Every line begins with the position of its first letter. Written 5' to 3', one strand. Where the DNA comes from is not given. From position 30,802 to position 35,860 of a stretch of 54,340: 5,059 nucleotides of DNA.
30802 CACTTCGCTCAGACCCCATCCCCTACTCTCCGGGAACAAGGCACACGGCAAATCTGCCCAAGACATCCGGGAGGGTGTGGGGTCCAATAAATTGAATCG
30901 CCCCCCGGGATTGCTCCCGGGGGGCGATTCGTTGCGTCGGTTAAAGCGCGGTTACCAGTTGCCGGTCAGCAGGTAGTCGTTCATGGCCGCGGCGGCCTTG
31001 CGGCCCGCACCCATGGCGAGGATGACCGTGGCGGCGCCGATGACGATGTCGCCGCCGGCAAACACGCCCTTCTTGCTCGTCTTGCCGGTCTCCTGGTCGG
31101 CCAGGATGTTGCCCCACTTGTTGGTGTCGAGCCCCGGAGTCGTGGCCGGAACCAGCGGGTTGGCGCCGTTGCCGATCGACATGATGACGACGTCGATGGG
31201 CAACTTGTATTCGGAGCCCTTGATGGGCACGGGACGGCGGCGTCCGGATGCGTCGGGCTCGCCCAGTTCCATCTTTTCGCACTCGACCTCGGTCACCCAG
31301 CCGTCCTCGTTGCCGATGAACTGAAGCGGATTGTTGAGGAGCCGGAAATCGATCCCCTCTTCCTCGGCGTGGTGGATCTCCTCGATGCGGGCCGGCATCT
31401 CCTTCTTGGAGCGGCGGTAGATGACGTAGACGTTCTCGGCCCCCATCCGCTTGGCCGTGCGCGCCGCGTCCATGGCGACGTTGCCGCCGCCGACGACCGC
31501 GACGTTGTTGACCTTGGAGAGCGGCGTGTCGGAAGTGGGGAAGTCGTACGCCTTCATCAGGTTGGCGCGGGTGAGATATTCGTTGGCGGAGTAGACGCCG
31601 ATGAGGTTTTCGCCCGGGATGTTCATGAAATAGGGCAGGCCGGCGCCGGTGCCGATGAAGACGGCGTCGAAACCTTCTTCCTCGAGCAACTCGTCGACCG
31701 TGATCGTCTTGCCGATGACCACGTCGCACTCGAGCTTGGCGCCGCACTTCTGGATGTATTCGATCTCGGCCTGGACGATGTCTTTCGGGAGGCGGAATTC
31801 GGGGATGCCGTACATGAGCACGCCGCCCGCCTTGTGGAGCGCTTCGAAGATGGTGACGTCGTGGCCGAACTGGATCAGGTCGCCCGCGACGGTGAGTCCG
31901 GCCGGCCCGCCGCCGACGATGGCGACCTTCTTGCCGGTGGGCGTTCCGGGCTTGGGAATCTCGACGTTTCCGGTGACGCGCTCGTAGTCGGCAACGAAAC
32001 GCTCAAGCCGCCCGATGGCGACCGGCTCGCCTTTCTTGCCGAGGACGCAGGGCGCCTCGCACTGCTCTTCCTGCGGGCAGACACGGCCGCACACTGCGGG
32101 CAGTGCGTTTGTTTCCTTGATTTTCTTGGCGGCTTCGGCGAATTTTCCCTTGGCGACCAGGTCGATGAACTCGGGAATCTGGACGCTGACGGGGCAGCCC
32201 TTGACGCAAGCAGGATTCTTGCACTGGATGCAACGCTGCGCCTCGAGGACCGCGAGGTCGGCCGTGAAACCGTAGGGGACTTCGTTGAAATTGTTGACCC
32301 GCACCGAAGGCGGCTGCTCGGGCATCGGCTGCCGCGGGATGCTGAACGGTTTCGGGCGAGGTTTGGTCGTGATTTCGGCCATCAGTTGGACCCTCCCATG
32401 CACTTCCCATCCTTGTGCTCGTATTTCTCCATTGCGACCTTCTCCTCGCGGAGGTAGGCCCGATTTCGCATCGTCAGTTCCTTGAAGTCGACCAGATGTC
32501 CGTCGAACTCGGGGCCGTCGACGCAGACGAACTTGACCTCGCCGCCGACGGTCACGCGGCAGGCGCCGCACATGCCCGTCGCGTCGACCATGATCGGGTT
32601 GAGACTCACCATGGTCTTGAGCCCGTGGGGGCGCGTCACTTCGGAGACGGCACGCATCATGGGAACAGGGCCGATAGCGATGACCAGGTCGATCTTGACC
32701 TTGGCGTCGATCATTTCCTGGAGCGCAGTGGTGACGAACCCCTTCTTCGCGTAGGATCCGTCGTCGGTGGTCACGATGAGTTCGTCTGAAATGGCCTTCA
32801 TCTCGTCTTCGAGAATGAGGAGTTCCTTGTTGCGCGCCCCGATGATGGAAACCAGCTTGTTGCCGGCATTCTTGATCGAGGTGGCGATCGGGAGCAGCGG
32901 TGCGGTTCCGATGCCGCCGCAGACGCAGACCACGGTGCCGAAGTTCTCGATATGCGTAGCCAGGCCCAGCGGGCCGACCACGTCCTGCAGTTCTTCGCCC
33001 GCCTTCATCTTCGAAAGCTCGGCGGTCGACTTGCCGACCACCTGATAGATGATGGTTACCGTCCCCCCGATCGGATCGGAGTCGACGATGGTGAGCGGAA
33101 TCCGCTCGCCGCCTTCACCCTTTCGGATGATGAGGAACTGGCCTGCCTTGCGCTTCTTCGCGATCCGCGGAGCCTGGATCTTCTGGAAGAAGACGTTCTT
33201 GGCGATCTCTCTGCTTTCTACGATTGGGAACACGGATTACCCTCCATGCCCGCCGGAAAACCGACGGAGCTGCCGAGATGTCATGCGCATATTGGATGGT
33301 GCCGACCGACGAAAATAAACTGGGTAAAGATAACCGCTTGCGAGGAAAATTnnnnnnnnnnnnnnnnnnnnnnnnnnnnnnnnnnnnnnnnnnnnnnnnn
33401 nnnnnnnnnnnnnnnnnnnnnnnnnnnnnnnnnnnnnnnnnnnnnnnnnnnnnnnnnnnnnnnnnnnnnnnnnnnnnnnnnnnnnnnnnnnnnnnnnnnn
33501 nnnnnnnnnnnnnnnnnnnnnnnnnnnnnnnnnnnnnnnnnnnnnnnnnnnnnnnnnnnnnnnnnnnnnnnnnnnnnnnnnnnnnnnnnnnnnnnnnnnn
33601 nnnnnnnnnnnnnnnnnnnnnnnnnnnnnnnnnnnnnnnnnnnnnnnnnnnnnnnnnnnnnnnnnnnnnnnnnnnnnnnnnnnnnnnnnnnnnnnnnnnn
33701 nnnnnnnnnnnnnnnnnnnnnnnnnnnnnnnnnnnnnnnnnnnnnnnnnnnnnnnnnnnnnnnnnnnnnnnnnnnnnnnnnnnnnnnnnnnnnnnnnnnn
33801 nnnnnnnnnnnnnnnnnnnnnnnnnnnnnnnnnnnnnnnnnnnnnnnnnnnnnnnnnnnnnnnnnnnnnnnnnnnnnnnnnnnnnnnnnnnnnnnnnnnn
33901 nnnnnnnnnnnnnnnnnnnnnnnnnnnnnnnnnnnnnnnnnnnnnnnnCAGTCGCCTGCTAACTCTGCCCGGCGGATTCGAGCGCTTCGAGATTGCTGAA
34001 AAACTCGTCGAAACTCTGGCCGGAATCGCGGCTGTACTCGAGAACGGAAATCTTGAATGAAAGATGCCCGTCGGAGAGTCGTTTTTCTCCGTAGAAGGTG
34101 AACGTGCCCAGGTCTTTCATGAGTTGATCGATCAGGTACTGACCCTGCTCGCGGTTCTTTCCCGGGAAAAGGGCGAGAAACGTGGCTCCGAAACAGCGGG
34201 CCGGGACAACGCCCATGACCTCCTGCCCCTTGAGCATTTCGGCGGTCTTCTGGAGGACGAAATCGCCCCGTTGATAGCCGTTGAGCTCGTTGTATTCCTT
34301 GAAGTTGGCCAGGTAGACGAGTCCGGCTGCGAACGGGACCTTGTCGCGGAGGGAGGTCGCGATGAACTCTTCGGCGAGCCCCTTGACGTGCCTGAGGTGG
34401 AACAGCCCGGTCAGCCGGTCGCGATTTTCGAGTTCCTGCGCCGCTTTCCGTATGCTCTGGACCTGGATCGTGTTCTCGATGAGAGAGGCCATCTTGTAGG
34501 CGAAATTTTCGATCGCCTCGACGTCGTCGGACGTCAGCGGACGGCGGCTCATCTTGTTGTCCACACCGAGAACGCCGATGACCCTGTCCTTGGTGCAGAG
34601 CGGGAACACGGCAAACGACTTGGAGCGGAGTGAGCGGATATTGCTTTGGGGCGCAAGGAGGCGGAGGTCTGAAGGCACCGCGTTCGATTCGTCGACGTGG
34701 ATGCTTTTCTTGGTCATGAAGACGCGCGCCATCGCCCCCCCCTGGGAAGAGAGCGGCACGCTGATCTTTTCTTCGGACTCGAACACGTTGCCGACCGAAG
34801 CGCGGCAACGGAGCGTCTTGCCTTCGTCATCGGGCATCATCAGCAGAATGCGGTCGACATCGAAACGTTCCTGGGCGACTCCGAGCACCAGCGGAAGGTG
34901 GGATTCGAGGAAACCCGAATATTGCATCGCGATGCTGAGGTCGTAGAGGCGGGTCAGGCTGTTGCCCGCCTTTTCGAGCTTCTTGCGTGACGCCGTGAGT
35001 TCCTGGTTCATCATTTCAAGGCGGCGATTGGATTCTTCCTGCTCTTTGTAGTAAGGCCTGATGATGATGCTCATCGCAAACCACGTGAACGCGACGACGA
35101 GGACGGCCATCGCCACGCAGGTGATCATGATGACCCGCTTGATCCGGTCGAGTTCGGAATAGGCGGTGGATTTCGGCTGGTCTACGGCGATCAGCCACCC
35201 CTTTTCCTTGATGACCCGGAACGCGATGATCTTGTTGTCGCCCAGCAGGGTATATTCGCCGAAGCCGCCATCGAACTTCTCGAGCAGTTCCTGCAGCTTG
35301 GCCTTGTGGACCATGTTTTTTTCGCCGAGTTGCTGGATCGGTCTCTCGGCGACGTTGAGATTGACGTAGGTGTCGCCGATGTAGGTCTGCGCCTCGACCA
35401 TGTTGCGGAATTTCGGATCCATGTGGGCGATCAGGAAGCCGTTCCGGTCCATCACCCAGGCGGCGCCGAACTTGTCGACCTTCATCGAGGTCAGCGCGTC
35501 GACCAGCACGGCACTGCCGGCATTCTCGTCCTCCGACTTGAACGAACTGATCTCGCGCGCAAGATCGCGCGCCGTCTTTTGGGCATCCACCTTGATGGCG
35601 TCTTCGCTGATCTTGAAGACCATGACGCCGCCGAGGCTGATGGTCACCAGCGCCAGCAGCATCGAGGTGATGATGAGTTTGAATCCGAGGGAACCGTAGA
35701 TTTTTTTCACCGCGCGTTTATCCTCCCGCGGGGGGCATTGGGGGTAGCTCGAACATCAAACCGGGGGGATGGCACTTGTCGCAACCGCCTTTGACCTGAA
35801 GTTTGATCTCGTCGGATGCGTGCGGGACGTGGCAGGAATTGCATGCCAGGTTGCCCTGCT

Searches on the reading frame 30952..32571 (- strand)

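Call 105: search_protein_families(library=pfam, proteins=[window:30952-32571:-], max_evalue=0.01)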
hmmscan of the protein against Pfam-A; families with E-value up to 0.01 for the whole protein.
window:30952-32571:- (539 aa): 16 families
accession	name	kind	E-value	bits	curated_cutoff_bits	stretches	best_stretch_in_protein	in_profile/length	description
PF14691.11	Fer4_20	-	8.6e-44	148.4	25.8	1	91-199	1-110/113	Dihydroprymidine dehydrogenase domain II, 4Fe-4S cluster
PF07992.20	Pyr_redox_2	-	1.2e-34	120.6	26.1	1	214-519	1-287/291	Pyridine nucleotide-disulphide oxidoreductase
PF00070.33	Pyr_redox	-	2.1e-14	54.2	22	2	356-431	1-79/82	Pyridine nucleotide-disulphide oxidoreductase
PF13738.12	Pyr_redox_3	-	5.9e-08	32.7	30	1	304-391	128-200/305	Pyridine nucleotide-disulphide oxidoreductase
PF01262.27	AlaDh_PNT_C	-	2.8e-07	30.6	23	1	349-388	18-61/214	Alanine dehydrogenase/PNT, C-terminal domain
PF13241.12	NAD_binding_7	-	2.3e-06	28.5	22.1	0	355-397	8-49/104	Putative NAD(P)-binding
PF13450.12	NAD_binding_8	-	1.5e-05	25.6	21.9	1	218-251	1-34/68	NAD(P)-binding Rossmann-like domain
PF01494.25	FAD_binding_3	-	0.00032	20.5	22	1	215-246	3-34/349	FAD binding domain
PF02826.25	2-Hacid_dh_C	-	0.00037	20.4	25.1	0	355-391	37-73/178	D-isomer specific 2-hydroxyacid dehydrogenase, NAD binding domain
PF12831.13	FAD_oxidored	-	0.00053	19.8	27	0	216-253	2-39/416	FAD dependent oxidoreductase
PF03486.20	HI0933_like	-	0.00086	19.3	50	1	215-249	2-36/244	HI0933-like protein Rossmann domain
PF01266.30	DAO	-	0.0024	17.9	27.9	1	215-249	1-35/353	FAD dependent oxidoreductase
PF01593.30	Amino_oxidase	-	0.0028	17.5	19.8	1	224-250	2-28/443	Flavin containing amine oxidoreductase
PF00890.30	FAD_binding_2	-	0.005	16.5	20.4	0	216-250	2-36/414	FAD binding domain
PF03807.23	F420_oxidored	-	0.006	17.6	21.6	0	357-393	2-38/94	NADP oxidoreductase coenzyme F420-dependent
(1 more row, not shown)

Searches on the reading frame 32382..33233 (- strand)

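Call 21: search_protein_families(library=pfam, proteins=[window:32382-33233:-], max_evalue=0.00001)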
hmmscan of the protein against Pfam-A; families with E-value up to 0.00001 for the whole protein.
window:32382-33233:- (283 aa): 2 families
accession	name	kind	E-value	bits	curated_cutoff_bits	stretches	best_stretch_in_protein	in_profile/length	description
PF10418.14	DHODB_Fe-S_bind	-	6.2e-13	48.7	23.9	1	212-248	1-40/41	Iron-sulfur cluster binding domain of dihydroorotate dehydrogenase B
PF00175.26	NAD_binding_1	-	5.4e-07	30.7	22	1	104-197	2-108/109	Oxidoreductase NAD-binding domain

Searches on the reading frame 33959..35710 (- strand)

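Call 21: search_protein_families(library=pfam, proteins=[window:33959-35710:-], max_evalue=0.00001)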
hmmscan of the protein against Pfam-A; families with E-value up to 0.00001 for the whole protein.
window:33959-35710:- (583 aa): 4 families
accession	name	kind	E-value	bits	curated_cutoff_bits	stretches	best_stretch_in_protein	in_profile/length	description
PF01590.32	GAF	-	4.7e-12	47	22.4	1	274-408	8-130/133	GAF domain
PF13492.12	GAF_3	-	5e-10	40.3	27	1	279-413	13-129/129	GAF domain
PF13185.12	GAF_2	-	6.9e-10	39.7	28.6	1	273-412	9-136/136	GAF domain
PF00990.26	GGDEF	-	1.1e-09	38.7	23.8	1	429-572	2-145/161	Diguanylate cyclase, GGDEF domain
